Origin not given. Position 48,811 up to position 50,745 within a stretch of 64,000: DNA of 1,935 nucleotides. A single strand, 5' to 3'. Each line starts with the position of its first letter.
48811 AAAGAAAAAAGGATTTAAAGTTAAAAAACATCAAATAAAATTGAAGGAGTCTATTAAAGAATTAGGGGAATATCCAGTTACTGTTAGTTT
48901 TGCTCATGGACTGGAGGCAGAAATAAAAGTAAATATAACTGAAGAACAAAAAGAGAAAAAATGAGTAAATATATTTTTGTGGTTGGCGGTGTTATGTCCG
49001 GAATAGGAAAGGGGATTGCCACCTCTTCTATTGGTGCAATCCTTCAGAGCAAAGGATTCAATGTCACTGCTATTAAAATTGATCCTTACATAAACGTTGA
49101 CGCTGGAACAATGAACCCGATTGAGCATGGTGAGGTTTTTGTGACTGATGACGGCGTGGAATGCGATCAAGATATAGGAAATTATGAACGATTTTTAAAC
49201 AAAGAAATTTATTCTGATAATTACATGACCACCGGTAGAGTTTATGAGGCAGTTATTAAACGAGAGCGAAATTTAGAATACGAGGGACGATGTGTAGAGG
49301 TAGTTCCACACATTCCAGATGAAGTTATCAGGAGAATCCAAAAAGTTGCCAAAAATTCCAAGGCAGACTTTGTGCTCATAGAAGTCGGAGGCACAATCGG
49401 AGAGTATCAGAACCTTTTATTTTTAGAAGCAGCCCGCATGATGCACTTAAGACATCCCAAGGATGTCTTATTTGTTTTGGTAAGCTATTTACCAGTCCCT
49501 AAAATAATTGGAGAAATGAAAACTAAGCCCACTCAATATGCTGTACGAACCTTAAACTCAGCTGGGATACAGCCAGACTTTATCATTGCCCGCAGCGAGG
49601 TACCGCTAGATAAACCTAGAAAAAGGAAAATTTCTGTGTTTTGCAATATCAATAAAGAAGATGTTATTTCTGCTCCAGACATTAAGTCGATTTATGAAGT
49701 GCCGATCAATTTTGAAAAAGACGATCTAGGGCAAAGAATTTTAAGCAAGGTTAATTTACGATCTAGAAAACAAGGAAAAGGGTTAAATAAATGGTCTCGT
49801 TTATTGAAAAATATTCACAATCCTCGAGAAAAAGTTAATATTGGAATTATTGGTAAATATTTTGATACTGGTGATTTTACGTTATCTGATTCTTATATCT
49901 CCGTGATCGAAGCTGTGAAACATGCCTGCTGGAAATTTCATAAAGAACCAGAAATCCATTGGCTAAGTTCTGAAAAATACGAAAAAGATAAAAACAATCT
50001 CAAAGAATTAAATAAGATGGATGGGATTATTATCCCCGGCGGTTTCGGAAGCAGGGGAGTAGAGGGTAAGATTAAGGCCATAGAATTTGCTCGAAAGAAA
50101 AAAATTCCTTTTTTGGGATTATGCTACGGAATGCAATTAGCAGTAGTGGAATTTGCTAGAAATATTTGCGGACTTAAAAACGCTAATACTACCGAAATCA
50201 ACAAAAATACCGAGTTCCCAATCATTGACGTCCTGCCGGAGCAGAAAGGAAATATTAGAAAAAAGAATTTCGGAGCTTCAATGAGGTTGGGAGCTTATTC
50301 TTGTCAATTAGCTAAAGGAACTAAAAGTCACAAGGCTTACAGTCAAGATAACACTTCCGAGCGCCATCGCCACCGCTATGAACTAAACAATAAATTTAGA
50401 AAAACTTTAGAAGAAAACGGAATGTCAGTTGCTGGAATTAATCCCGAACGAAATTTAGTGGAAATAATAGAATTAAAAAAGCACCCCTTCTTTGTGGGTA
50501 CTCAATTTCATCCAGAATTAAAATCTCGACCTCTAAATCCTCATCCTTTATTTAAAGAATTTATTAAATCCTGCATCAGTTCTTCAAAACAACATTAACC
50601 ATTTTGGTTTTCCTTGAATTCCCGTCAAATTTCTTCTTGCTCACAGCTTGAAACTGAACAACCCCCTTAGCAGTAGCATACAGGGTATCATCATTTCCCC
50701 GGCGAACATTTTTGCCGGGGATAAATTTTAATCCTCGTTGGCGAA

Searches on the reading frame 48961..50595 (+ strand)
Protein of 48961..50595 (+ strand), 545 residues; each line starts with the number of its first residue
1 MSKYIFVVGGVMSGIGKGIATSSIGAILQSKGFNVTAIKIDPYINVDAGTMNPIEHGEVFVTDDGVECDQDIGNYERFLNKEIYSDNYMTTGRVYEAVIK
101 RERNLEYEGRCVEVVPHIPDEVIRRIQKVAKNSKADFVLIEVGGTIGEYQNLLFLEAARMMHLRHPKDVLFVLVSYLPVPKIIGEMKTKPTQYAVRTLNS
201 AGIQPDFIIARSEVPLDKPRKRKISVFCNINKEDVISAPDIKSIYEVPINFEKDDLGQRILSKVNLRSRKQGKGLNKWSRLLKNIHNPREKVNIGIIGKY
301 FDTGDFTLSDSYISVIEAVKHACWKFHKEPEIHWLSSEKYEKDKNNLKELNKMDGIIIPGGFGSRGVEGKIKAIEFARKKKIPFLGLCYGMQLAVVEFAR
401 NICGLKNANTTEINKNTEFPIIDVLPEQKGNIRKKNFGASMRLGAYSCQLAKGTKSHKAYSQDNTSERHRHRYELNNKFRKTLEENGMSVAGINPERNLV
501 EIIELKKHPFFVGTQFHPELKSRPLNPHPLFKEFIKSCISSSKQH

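Call 96: search_protein_families(library=pfam, proteins=[window:48961-50595:+], max_evalue=0.00001)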
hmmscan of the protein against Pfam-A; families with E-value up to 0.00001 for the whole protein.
window:48961-50595:+ (545 aa): 3 families
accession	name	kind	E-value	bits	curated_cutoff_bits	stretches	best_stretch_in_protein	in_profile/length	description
PF06418.20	CTP_synth_N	-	5.9e-107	357.4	26.1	1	3-266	1-265/265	CTP synthase N-terminus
PF00117.34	GATase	-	1.1e-38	133.2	22.8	1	308-536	2-189/190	Glutamine amidotransferase class-I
PF07722.19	Peptidase_C26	-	1.4e-06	28.7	20.5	0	372-519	96-219/219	Peptidase C26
